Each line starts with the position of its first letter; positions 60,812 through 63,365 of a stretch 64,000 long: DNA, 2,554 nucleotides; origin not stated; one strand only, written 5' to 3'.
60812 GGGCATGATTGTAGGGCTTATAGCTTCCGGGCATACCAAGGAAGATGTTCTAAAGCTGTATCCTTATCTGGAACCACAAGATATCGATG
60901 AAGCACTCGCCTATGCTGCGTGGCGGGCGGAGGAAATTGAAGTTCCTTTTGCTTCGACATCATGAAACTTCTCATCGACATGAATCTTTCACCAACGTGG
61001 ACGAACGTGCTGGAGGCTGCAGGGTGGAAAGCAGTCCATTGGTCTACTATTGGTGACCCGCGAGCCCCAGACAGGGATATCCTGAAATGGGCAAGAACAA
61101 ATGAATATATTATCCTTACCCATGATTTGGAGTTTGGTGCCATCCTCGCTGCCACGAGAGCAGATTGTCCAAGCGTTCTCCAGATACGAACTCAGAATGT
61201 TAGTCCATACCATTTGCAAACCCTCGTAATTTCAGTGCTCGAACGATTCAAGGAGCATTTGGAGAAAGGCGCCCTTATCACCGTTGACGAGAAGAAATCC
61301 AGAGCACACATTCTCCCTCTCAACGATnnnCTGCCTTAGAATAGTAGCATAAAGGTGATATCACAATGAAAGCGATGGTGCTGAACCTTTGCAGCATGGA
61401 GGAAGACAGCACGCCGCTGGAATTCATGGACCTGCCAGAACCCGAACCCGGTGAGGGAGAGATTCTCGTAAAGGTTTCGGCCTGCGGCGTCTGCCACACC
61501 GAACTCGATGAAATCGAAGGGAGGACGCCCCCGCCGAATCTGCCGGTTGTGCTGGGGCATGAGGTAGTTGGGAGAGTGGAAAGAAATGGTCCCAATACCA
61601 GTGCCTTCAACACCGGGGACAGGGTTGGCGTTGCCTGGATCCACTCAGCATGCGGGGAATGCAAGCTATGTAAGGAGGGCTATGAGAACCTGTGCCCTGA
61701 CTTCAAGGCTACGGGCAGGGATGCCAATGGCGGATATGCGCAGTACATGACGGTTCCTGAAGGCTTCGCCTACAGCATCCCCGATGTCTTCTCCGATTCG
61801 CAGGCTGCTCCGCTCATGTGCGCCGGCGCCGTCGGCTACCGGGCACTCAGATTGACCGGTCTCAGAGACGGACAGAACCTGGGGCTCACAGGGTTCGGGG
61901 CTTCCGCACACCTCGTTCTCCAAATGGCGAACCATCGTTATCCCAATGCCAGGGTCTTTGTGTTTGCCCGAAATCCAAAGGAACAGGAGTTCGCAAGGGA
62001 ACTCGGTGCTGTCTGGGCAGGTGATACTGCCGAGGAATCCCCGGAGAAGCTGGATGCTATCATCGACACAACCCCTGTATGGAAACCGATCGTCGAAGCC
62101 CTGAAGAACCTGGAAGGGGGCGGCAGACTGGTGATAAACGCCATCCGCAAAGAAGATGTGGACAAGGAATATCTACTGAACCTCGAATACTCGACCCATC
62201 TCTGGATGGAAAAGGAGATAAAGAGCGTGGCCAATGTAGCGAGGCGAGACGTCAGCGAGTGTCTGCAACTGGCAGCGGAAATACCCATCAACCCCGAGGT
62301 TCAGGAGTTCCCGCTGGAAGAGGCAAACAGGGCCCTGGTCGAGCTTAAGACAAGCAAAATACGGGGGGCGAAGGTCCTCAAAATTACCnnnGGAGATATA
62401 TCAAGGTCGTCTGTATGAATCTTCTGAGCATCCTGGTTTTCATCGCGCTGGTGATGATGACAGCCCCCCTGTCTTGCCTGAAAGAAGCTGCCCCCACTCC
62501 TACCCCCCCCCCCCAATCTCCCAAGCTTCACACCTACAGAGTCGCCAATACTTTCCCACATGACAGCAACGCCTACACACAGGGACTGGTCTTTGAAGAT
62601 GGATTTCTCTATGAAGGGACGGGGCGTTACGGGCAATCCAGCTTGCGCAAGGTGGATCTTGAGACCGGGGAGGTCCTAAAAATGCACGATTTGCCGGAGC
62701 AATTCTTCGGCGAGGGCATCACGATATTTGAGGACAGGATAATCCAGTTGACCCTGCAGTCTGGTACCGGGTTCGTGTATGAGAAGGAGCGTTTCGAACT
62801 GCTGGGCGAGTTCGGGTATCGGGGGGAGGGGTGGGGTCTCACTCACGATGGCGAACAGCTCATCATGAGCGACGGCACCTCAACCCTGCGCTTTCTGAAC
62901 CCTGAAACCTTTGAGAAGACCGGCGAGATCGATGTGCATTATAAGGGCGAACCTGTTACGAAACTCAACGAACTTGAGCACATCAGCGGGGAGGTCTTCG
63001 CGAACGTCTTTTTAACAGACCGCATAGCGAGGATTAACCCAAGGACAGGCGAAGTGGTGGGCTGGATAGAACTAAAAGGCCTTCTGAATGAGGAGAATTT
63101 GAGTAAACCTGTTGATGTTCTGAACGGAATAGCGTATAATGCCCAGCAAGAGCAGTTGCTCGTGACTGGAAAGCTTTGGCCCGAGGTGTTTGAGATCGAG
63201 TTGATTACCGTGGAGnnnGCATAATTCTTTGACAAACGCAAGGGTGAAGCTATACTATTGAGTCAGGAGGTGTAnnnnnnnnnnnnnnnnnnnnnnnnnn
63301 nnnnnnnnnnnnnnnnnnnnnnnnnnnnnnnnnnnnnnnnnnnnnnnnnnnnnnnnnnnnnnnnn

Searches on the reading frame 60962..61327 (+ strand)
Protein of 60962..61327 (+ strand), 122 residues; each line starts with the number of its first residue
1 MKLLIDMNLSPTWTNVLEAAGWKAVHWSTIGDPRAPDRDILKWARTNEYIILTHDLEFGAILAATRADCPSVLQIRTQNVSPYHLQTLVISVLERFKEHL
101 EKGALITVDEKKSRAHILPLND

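Call 42: search_protein_families(library=pfam, proteins=[window:60962-61327:+], max_evalue=0.00001)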
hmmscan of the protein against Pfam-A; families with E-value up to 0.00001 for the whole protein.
window:60962-61327:+ (122 aa): 2 families
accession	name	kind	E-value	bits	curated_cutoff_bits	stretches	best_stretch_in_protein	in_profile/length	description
PF18480.7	DUF5615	-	1e-25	90.2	23.8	1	1-110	1-109/110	Domain of unknown function (DUF5615)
PF18478.7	PIN_10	-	2e-06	28.2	26.2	1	1-58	1-62/84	PIN like domain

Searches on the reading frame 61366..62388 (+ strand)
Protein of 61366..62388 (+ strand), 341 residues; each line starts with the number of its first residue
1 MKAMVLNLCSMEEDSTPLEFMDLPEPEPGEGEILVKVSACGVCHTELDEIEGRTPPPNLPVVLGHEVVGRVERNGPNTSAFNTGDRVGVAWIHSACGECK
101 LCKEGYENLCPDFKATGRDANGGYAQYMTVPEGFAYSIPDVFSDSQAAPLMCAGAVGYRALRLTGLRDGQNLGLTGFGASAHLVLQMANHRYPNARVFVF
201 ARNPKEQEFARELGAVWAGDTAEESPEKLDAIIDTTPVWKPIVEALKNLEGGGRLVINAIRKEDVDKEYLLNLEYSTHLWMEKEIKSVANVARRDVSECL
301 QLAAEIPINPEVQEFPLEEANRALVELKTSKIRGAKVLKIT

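Call 42: search_protein_families(library=pfam, proteins=[window:61366-62388:+], max_evalue=0.00001)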
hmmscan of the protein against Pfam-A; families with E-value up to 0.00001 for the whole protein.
window:61366-62388:+ (341 aa): 2 families
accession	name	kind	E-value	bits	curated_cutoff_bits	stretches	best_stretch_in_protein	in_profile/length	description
PF08240.17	ADH_N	-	3.4e-29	101.6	23.5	1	29-140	1-104/104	Alcohol dehydrogenase GroES-like domain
PF00107.32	ADH_zinc_N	-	3.2e-06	27.6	31.8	1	182-304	4-128/129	Zinc-binding dehydrogenase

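Call 69: find_encoding_contigs(protein=window:61366-62388:+, flank=10000, max_places=1)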
Protein window:61366-62388:+ (341 aa): 4 contigs read that carry it; 1 place shown.
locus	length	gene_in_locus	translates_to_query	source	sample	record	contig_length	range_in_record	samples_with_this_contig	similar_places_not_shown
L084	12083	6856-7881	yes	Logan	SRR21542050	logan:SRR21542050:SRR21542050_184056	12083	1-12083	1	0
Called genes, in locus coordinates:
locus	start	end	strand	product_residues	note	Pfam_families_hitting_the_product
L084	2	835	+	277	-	?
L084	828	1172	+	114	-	PF13247:Fer4_11 (weak)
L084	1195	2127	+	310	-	PF00551:Formyl_trans_N, PF02911:Formyl_trans_C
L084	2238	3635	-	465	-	PF14691:Fer4_20, PF00070:Pyr_redox (faint), PF01266:DAO (weak), PF01946:Thi4 (weak), PF07992:Pyr_redox_2, PF13450:NAD_binding_8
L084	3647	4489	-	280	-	PF10418:DHODB_Fe-S_bind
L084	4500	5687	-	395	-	PF13237:Fer4_10, PF02662:FlpD, PF12838:Fer4_7, PF14697:Fer4_21, PF00037:Fer4, PF13237:Fer4_10, PF00037:Fer4, PF12837:Fer4_6, +17 more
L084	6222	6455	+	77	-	PF04255:DUF433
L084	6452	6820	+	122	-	PF18478:PIN_10 (weak), PF18480:DUF5615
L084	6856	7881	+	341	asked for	PF08240:ADH_N, PF00107:ADH_zinc_N (weak)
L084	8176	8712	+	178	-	PF05096:Glu_cyclase_2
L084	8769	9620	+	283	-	PF04910:Tcf25, PF07719:TPR_2 (faint), PF13181:TPR_8 (faint), PF13428:TPR_14 (faint), PF14559:TPR_19 (faint), PF13174:TPR_6 (faint)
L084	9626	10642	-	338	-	PF00586:AIRS, PF02769:AIRS_C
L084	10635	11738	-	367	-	PF01924:HypD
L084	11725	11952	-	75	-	PF01455:HupF_HypC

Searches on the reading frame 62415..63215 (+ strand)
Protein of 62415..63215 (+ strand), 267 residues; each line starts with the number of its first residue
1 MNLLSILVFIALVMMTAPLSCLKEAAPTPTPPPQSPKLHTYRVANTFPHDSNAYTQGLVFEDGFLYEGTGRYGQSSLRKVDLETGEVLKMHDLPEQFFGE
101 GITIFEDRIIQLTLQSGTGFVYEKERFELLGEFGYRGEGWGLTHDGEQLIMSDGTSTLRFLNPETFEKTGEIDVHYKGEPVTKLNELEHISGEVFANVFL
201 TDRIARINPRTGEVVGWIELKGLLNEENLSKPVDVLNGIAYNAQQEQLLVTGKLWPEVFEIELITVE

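Call 42: search_protein_families(library=pfam, proteins=[window:62415-63215:+], max_evalue=0.00001)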
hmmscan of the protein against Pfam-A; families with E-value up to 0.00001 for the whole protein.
window:62415-63215:+ (267 aa): 1 family
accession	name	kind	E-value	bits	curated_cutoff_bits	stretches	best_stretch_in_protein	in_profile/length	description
PF05096.18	Glu_cyclase_2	-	1.1e-98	330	22.3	1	21-263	9-249/249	Glutamine cyclotransferase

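Call 67: find_encoding_contigs(protein=window:62415-63215:+, flank=10000, max_places=1)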
Protein window:62415-63215:+ (267 aa): no gene with exactly this product is on record in the collection.
